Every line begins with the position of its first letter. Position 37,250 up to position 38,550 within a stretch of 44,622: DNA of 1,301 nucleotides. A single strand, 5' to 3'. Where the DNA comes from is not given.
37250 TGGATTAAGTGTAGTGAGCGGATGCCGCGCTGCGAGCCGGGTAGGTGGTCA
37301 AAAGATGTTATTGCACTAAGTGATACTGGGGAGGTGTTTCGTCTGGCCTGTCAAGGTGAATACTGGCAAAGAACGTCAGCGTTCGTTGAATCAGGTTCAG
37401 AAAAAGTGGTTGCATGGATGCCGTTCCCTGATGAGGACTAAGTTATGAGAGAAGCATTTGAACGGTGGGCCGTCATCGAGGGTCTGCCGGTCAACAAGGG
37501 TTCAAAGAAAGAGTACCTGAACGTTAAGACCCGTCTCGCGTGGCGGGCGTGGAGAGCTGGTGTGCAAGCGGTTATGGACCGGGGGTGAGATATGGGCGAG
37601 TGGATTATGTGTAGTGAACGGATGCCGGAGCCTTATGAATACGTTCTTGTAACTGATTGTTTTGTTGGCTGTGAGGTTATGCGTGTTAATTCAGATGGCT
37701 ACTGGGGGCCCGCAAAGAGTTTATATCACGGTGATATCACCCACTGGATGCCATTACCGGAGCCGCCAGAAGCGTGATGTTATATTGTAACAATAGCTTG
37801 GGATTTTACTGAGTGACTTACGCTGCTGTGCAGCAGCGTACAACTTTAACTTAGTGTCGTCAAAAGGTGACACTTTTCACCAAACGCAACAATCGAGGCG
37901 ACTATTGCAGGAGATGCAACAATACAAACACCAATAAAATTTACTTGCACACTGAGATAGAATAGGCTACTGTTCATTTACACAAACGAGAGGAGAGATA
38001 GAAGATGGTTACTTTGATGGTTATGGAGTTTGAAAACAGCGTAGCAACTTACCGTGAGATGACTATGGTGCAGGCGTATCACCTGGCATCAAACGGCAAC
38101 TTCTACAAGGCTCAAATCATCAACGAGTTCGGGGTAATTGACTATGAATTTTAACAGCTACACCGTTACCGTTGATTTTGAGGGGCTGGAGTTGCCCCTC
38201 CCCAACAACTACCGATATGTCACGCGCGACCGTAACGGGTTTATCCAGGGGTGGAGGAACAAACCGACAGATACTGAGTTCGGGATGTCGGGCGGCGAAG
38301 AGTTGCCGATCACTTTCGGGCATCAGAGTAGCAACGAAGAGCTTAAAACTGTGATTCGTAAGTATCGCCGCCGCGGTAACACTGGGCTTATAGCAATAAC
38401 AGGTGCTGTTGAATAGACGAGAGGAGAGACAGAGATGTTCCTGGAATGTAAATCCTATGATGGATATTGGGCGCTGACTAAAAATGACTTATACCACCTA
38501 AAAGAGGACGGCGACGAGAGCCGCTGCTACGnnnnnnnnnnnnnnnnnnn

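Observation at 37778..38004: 227-bp intergenic region with a 10-bp-arm palindrome, further inverted repeats and promoter P7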

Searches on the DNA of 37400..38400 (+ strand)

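Call 4: search_dna_similar(query=window:37400-38400:+, collection=phages, mode=near, max_rows=40)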
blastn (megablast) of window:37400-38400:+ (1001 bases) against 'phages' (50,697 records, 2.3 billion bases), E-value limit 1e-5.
Records with a match: 357; places in all: 364; records where one place covers at least 80% of the query: 11.
Best place of each record, by identity: >=99% 1; 95-99% 3; 90-95% 58; 80-90% 185; 60-80% 110.
By first word of the organism name: Salmonella 243; Escherichia 98; Kagunavirus 9; Raoultella 2; Klebsiella 1; Shigella 1; Jerseyvirus 1; Proteus 1; Pseudomonas 1.
By host as written in the record: Salmonella enterica subsp. enterica serovar Enteritidis 53; Escherichia coli 51; Salmonella sp. 35; - 24; Salmonella enterica subsp. enterica serovar Typhimurium 24; Salmonella enterica subsp. enterica serovar Enteritidis PT1 20; Salmonella enterica 11; Escherichia coli O18:K1:H7 9; and 68 more.
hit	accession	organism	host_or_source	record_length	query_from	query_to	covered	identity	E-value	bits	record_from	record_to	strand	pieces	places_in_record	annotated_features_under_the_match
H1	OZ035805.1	Kagunavirus BCH953P1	-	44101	1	1001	100%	99.8%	0e+0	1838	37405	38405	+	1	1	record has no annotation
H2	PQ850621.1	Escherichia phage NicoleGrasset_Bas72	Escherichia coli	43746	34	1001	97%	89.8%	0e+0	1229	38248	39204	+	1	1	hypothetical protein (x6)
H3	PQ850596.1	Escherichia phage AnnaReinhart_Bas75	Escherichia coli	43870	43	1001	96%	86.9%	0e+0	1074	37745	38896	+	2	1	hypothetical protein (x6)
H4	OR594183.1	Escherichia phage vB_EcoM_SHAK7858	Escherichia sp.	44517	42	1001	96%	86.7%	0e+0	1048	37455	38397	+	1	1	hypothetical protein (x6)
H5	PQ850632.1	Escherichia phage VerenaMeyer_Bas76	Escherichia coli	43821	43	1001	96%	86.7%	0e+0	1069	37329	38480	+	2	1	hypothetical protein (x6)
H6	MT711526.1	Escherichia phage vB_EcoS_fPoEco01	Escherichia coli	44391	30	1001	97%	85.1%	5e-146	998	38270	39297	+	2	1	hypothetical protein (x5)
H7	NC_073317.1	Escherichia phage vB_EcoS_fPoEco01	Escherichia coli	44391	30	1001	97%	85.1%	5e-146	998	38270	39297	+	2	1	hypothetical protein (x5)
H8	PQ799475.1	Escherichia phage vB_Ec_DUEC01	Escherichia coli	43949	42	1001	96%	86.1%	0e+0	1037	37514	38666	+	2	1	hypothetical protein (x5) | DUF551 domain-containing protein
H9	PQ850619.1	Escherichia phage MarieHeimVoegtlin_Bas70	Escherichia coli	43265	42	1001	96%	85.9%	0e+0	1026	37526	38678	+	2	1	hypothetical protein (x6)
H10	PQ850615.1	Escherichia phage LotteLoewe_Bas71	Escherichia coli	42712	34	1001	97%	84.5%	0e+0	939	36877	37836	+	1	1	hypothetical protein (x6)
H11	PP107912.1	Klebsiella phage vB_kpnM_D1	Klebsiella pneumoniae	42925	47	1001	95%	83.0%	0e+0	843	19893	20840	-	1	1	record has no annotation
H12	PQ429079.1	Escherichia phage vB_VIPECOTPH05A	Escherichia coli OMCS-21-1589B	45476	45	1001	78%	91.1%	0e+0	1041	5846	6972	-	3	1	hypothetical protein (x4)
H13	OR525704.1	Escherichia phage vB-Eco-KMB35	Escherichia coli KMB512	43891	340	1001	66%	87.5%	0e+0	745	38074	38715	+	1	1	hypothetical protein (x4)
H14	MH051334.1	Escherichia phage vB_EcoS-Ro145c2YLVW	Escherichia coli STEC O145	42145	343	1001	66%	87.5%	0e+0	737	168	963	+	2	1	hypothetical protein (x3)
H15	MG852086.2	Escherichia phage vB_EcoS-Ro145clw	Escherichia coli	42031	343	1001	66%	87.5%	0e+0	737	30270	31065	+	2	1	hypothetical protein (x4)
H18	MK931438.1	Escherichia phage Schulenburg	Escherichia coli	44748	392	1001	61%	87.7%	0e+0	702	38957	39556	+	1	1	hypothetical protein (x3) | terminator | ribosome_binding_site (x2)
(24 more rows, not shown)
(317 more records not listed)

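Call 8: search_rna_families(source=window, start=37600, end=38200, threshold=evalue, max_evalue=10)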
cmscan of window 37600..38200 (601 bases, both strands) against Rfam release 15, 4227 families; matches with E-value up to 10: 2.
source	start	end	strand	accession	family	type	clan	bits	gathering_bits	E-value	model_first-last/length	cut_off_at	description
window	38107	38179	-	RF01691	Bacillus-plasmid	Gene; sRNA;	-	16.9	31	0.7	1-61/61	no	Bacillus-plasmid RNA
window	37600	37658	+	RF01134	sR30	Gene; snRNA; snoRNA; CD-box;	-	12.3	38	1.7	1-57/57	no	Small nucleolar RNA sR30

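Call 9: get_annotated_region(hit=H18, flank=1500)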
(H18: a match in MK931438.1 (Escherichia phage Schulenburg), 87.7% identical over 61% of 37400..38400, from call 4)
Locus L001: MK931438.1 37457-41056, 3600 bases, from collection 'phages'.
description: Escherichia phage Schulenburg, complete genome.
organism: Escherichia phage Schulenburg (NCBI taxid 2580401)
taxonomy: Viruses; Duplodnaviria; Heunggongvirae; Uroviricota; Caudoviricetes; Guernseyvirinae; Kagunavirus
host: Escherichia coli; source: septic system sample; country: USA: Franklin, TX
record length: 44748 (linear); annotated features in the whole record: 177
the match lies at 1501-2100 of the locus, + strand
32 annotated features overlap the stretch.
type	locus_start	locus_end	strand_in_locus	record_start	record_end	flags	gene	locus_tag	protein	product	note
CDS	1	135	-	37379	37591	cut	-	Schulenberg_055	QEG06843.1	hypothetical protein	-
CDS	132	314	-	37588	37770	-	-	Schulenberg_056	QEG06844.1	helix-turn-helix domain-containing protein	Contains HTH domain InterPro IPR041657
regulatory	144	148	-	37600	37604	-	-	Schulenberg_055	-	ribosome_binding_site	Schulenberg_055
regulatory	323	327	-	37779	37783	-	-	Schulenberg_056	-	ribosome_binding_site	Schulenberg_056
CDS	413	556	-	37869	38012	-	-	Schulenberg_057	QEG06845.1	hypothetical protein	-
regulatory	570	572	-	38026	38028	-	-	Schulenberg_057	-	ribosome_binding_site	Schulenberg_057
CDS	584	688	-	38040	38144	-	-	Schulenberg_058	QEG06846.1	hypothetical protein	-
regulatory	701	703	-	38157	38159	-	-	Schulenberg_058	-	ribosome_binding_site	Schulenberg_058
regulatory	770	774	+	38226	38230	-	-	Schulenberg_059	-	ribosome_binding_site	Schulenberg_059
CDS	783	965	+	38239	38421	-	-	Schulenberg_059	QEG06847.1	hypothetical protein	-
regulatory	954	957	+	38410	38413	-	-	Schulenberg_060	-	ribosome_binding_site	Schulenberg_060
CDS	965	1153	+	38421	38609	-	-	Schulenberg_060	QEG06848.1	hypothetical protein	-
regulatory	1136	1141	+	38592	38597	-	-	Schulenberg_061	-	ribosome_binding_site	Schulenberg_061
CDS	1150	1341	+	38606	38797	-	-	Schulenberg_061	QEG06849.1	hypothetical protein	-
regulatory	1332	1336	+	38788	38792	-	-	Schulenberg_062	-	ribosome_binding_site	Schulenberg_062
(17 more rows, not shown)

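Call 12: search_dna_similar(query=window:37770-38010:+, collection=phages, mode=distant, max_rows=60, rows=spread)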
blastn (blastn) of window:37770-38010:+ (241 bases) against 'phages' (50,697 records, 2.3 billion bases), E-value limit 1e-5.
Records with a match: 445; places in all: 453; records where one place covers at least 80% of the query: 127.
Best place of each record, by identity: >=99% 1; 95-99% 1; 90-95% 46; 80-90% 95; 60-80% 302.
By first word of the organism name: Salmonella 325; Escherichia 103; Kagunavirus 10; Raoultella 2; Klebsiella 1; Shigella 1; Jerseyvirus 1; Proteus 1; Pseudomonas 1.
By host as written in the record: Escherichia coli 56; Salmonella enterica subsp. enterica serovar Enteritidis 55; Salmonella enterica 47; Salmonella enterica subsp. enterica serovar Typhimurium 44; Salmonella sp. 35; - 25; Salmonella enterica subsp. enterica serovar Enteritidis PT1 20; Salmonella enterica serovar Enteritidis 11; and 76 more.
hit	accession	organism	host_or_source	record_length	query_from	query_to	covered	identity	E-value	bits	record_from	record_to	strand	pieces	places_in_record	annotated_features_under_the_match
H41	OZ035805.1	Kagunavirus BCH953P1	-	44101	1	241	100%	100.0%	3e-120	435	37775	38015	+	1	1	record has no annotation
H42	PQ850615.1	Escherichia phage LotteLoewe_Bas71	Escherichia coli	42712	1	241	100%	85.9%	4e-74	283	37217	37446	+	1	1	hypothetical protein (x3)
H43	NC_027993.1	Escherichia phage K1G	Escherichia coli O18:K1:H7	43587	22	241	90%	94.0%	1e-49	329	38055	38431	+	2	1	none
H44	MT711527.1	Escherichia phage vB_EcoS_fTaEco01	Escherichia coli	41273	22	238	88%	94.4%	1e-49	328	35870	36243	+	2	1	hypothetical protein (x2)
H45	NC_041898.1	Escherichia phage K1ind2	Escherichia coli O18:K1:H7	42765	22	239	89%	93.5%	5e-48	317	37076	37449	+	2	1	none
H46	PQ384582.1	Escherichia phage EcoPhCCP1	Escherichia coli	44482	22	238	89%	91.6%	2e-41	301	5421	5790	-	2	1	hypothetical protein (x2)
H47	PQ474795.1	Escherichia phage vB_Eco_AMO_3701M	Escherichia coli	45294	22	238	89%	90.2%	3e-37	287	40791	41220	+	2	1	hypothetical protein (x2)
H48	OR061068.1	Escherichia phage CR01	Escherichia sp.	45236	22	233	87%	90.5%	3e-37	286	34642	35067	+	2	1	hypothetical protein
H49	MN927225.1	Escherichia phage vB_EcoS_XY1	Escherichia coli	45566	22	222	83%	94.5%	1e-49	307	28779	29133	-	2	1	hypothetical protein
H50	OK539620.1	Escherichia phage NTEC3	Escherichia coli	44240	22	238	90%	84.8%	1e-62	244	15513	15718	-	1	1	hypothetical protein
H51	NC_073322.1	Escherichia phage vB_EcoS-Ro145c2YLVW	Escherichia coli STEC O145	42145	22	241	91%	83.0%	4e-24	230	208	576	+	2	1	hypothetical protein (x2)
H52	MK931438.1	Escherichia phage Schulenburg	Escherichia coli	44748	22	241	91%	82.3%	1e-55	222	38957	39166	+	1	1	terminator | hypothetical protein | ribosome_binding_site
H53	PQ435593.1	Escherichia phage vB_Eco_K-01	Escherichia coli ExPEC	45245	22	238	90%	83.2%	2e-26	232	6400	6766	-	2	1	NrdC-like thioredoxin | hypothetical protein (x2)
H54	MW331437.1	Escherichia phage phiWAO78-1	Escherichia coli E123WT O78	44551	22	238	89%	83.3%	2e-22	221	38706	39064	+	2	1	WAO781_gp64: hypothetical protein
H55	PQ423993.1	Escherichia phage vB_VIPECOMC04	Escherichia coli OMCS-21-1589B ...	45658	22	241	91%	80.9%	7e-52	209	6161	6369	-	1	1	hypothetical protein (x2)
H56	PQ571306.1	Shigella phage phiSD1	Shigella dysenteriae X12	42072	22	238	88%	79.8%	5e-22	193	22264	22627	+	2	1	hypothetical protein (x2)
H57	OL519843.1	Salmonella phage vB_SenS_TUMS_E19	Salmonella enterica subsp. enterica ...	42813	16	212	82%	80.8%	5e-41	172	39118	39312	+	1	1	none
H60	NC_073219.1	Salmonella phage sidste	Salmonella enterica subsp. enterica ...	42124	16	154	58%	87.8%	2e-40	171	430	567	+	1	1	hypothetical protein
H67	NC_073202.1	Salmonella phage celemicas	Salmonella enterica subsp. enterica ...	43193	1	154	64%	77.3%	8e-26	122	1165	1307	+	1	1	hypothetical protein (x2)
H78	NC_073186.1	Salmonella phage vB_SenS_PVP-SE2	Salmonella enteritidis 821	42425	8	154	61%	77.6%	1e-24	118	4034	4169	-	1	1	hypothetical protein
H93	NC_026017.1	Salmonella phage LSPA1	Salmonella paratyphi A CMCC50973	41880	18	154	57%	76.6%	5e-22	109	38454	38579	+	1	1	none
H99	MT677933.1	Salmonella phage NBSal006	Salmonella enterica AR 404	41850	18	154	57%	73.7%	1e-16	92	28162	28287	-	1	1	none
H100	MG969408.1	Salmonella phage GE_vB_HIL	Salmonella enterica subsp. enterica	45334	16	78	26%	82.5%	8e-7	60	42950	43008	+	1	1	record has no annotation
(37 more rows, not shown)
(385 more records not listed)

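Call 16: get_annotated_region(hit=H43, flank=500)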
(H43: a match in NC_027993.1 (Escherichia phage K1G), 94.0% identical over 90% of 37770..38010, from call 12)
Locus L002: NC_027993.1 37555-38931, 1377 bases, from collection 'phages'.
description: Escherichia phage K1G, complete genome.
organism: Escherichia phage K1G (NCBI taxid 698486)
taxonomy: Viruses; Duplodnaviria; Heunggongvirae; Uroviricota; Caudoviricetes; Guernseyvirinae; Kagunavirus; Kagunavirus K1G
host: Escherichia coli O18:K1:H7; source: -; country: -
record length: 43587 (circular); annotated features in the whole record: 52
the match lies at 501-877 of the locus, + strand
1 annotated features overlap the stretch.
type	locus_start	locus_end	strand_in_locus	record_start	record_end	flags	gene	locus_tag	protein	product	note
CDS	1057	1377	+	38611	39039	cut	-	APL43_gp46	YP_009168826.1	hypothetical protein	ORF42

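Call 17: get_annotated_region(hit=H42, flank=500)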
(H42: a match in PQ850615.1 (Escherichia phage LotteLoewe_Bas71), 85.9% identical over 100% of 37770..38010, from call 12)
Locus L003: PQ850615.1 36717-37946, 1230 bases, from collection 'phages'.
description: Escherichia phage LotteLoewe_Bas71, complete genome.
organism: Escherichia phage LotteLoewe_Bas71 (NCBI taxid 3398423)
taxonomy: Viruses; Duplodnaviria; Heunggongvirae; Uroviricota; Caudoviricetes
host: Escherichia coli; source: Rhine water; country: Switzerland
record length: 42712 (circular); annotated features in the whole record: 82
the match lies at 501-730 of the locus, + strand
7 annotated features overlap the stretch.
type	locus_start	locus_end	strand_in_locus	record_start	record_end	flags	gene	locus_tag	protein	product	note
CDS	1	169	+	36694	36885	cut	-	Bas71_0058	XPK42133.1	hypothetical protein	-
CDS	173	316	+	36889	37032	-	-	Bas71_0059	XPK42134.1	hypothetical protein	-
CDS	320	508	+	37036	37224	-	-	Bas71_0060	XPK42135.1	hypothetical protein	-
CDS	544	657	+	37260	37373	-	-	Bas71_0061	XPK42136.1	hypothetical protein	-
CDS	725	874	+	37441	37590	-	-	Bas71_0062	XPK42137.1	hypothetical protein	-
CDS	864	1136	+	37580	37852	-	-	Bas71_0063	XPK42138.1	hypothetical protein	-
CDS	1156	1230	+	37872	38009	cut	-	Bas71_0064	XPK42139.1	hypothetical protein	-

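Call 18: get_annotated_region(hit=H57, flank=500)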
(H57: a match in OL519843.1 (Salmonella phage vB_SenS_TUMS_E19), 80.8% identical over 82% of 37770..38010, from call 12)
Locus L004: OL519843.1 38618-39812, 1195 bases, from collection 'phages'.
description: Salmonella phage vB_SenS_TUMS_E19, complete genome.
organism: Salmonella phage vB_SenS_TUMS_E19 (NCBI taxid 2906028)
taxonomy: Viruses; Duplodnaviria; Heunggongvirae; Uroviricota; Caudoviricetes; Guernseyvirinae; Jerseyvirus
host: Salmonella enterica subsp. enterica serovar Enteritidis derived from ATCC 13076; source: poultry laying sewage of poultry farm; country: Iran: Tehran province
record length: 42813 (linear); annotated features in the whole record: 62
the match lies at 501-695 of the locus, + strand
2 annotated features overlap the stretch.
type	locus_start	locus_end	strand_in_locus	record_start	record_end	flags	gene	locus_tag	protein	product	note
CDS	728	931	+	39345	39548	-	-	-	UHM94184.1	hypothetical protein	-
CDS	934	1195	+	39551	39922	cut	-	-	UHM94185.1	hypothetical protein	-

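Call 19: get_annotated_region(hit=H60, flank=500)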
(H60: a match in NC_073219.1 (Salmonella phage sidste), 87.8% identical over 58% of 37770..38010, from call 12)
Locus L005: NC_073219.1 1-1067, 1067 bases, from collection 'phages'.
description: Salmonella phage sidste, complete genome.
organism: Salmonella phage sidste (NCBI taxid 2713319)
taxonomy: Viruses; Duplodnaviria; Heunggongvirae; Uroviricota; Caudoviricetes; Guernseyvirinae; Jerseyvirus
host: Salmonella enterica subsp. enterica serovar Enteritidis PT1; source: wastewater; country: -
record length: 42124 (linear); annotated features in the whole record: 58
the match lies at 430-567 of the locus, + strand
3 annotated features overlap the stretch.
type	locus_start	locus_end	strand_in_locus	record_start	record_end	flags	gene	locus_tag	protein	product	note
CDS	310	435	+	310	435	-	-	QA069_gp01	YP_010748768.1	hypothetical protein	-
CDS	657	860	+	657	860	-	-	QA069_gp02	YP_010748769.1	hypothetical protein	PVOGs: VOG5381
CDS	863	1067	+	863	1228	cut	-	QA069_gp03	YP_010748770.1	hypothetical protein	PVOGs: VOG1549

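Call 20: get_annotated_region(hit=H67, flank=500)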
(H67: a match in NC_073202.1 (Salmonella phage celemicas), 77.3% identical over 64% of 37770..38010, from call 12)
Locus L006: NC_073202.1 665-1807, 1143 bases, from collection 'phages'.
description: Salmonella phage celemicas, complete genome.
organism: Salmonella phage celemicas (NCBI taxid 2713289)
taxonomy: Viruses; Duplodnaviria; Heunggongvirae; Uroviricota; Caudoviricetes; Guernseyvirinae; Jerseyvirus
host: Salmonella enterica subsp. enterica serovar Enteritidis PT1; source: wastewater; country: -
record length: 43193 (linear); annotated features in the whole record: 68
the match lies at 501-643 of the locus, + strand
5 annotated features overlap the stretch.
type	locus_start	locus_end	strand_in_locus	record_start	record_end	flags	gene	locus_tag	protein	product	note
CDS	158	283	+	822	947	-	-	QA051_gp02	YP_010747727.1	hypothetical protein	-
CDS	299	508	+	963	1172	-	-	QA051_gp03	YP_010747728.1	hypothetical protein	PVOGs: VOG8535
CDS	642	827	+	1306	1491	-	-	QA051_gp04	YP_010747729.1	hypothetical protein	PVOGs: VOG8232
CDS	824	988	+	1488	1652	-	-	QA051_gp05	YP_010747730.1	hypothetical protein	PVOGs: VOG7469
CDS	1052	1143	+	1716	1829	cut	-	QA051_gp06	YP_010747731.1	hypothetical protein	-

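Call 21: get_annotated_region(hit=H47, flank=500)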
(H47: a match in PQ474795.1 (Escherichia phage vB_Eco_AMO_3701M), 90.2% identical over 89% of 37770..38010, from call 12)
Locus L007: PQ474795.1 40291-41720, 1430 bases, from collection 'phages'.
description: Escherichia phage vB_Eco_AMO_3701M, complete genome.
organism: Escherichia phage vB_Eco_AMO_3701M (NCBI taxid 3388610)
taxonomy: Viruses
host: Escherichia coli; source: waste water; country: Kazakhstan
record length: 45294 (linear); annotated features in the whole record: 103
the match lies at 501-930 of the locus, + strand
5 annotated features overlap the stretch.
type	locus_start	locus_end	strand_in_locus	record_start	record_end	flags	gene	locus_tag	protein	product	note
CDS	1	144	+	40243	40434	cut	-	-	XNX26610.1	hypothetical protein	-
CDS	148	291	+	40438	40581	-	-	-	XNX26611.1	hypothetical protein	-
CDS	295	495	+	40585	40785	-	-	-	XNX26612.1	hypothetical protein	-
CDS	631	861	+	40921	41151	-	-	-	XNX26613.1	hypothetical protein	-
CDS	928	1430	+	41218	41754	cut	-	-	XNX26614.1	hypothetical protein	-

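Call 22: get_annotated_region(hit=H50, flank=500)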
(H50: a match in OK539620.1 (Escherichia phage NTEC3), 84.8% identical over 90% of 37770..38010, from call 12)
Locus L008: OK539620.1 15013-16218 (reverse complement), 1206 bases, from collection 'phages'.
description: Escherichia phage NTEC3, complete genome.
organism: Escherichia phage NTEC3 (NCBI taxid 2885687)
taxonomy: Viruses; Duplodnaviria; Heunggongvirae; Uroviricota; Caudoviricetes; Guernseyvirinae; Kagunavirus
host: Escherichia coli; source: sewage water; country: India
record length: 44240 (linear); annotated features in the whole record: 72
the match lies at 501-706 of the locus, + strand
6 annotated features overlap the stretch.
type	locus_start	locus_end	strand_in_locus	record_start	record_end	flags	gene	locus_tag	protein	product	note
CDS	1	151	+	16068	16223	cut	-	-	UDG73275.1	hypothetical protein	-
CDS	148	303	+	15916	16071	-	-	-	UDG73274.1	hypothetical protein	-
CDS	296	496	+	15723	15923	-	-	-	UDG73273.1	hypothetical protein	-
CDS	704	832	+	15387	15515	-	-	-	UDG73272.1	hypothetical protein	-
CDS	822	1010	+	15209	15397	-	-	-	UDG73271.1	hypothetical protein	-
CDS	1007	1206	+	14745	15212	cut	-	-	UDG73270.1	hypothetical protein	-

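Call 23: get_annotated_region(hit=H56, flank=500)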
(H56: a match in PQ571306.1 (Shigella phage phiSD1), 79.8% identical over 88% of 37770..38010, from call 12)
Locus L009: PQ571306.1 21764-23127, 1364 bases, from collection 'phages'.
description: Shigella phage phiSD1, complete genome.
organism: Shigella phage phiSD1 (NCBI taxid 3385254)
taxonomy: Viruses
host: Shigella dysenteriae X12; source: sewage from septic tank; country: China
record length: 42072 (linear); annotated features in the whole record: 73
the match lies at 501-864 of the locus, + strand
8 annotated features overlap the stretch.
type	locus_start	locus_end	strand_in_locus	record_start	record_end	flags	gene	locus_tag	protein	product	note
CDS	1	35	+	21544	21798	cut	-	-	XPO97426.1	tail length tape measure protein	phiSD1_gp28; phiSD1_gp28; None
CDS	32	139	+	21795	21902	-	-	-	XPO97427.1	hypothetical protein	phiSD1_gp29; phiSD1_gp29; None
CDS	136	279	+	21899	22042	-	-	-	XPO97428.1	hypothetical protein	phiSD1_gp30; phiSD1_gp30; None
CDS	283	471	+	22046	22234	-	-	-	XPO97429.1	DUF551 domain-containing protein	phiSD1_gp31; phiSD1_gp31; Annot2=(structure alignment-afuniprot50) AF-A0A174EA22-F1-model_v4 Protein of uncharacterized ...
CDS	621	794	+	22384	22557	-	-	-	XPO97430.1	hypothetical protein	phiSD1_gp32; phiSD1_gp32; None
CDS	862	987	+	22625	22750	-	-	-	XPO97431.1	hypothetical protein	phiSD1_gp33; phiSD1_gp33; None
CDS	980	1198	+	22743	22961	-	-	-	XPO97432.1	putative tolA-binding protein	phiSD1_gp34; phiSD1_gp34; None; Salmonella phage 5sent1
CDS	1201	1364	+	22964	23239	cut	-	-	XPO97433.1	hypothetical protein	phiSD1_gp35; phiSD1_gp35; None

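Call 24: get_annotated_region(hit=H78, flank=500)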
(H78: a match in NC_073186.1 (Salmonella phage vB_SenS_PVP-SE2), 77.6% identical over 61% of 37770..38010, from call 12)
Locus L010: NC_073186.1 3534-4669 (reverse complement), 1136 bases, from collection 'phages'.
description: Salmonella phage vB_SenS_PVP-SE2, complete genome.
organism: Salmonella phage vB_SenS_PVP-SE2 (NCBI taxid 2024214)
taxonomy: Viruses; Duplodnaviria; Heunggongvirae; Uroviricota; Caudoviricetes; Guernseyvirinae; Jerseyvirus
host: Salmonella enteritidis 821; source: raw sewage from wastewater treatment plant; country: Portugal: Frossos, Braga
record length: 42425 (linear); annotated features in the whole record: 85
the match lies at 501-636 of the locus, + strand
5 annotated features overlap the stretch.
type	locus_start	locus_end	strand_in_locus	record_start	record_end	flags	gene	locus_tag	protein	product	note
CDS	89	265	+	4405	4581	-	-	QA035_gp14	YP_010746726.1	hypothetical protein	ORF_13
CDS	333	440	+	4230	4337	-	-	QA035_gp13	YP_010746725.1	hypothetical protein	ORF_12A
CDS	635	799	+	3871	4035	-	-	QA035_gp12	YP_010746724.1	hypothetical protein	ORF_12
CDS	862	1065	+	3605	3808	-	-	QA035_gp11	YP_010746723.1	hypothetical protein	ORF_11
CDS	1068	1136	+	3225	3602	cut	-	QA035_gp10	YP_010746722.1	hypothetical protein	ORF_10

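Call 25: get_annotated_region(hit=H93, flank=500)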
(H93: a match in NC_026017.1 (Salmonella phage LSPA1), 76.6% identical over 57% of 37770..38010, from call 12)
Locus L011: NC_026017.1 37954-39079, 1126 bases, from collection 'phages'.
description: Salmonella phage LSPA1, complete genome.
organism: Salmonella phage LSPA1 (NCBI taxid 1540823)
taxonomy: Viruses; Duplodnaviria; Heunggongvirae; Uroviricota; Caudoviricetes; Guernseyvirinae; Jerseyvirus; Jerseyvirus LSPA1
host: Salmonella paratyphi A CMCC50973; source: -; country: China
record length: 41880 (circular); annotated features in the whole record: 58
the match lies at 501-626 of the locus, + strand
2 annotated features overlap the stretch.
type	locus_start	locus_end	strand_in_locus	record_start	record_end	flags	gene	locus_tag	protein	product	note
CDS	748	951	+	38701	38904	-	-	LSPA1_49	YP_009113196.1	hypothetical protein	ORF49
CDS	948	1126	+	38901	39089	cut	-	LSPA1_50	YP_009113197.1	hypothetical protein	ORF50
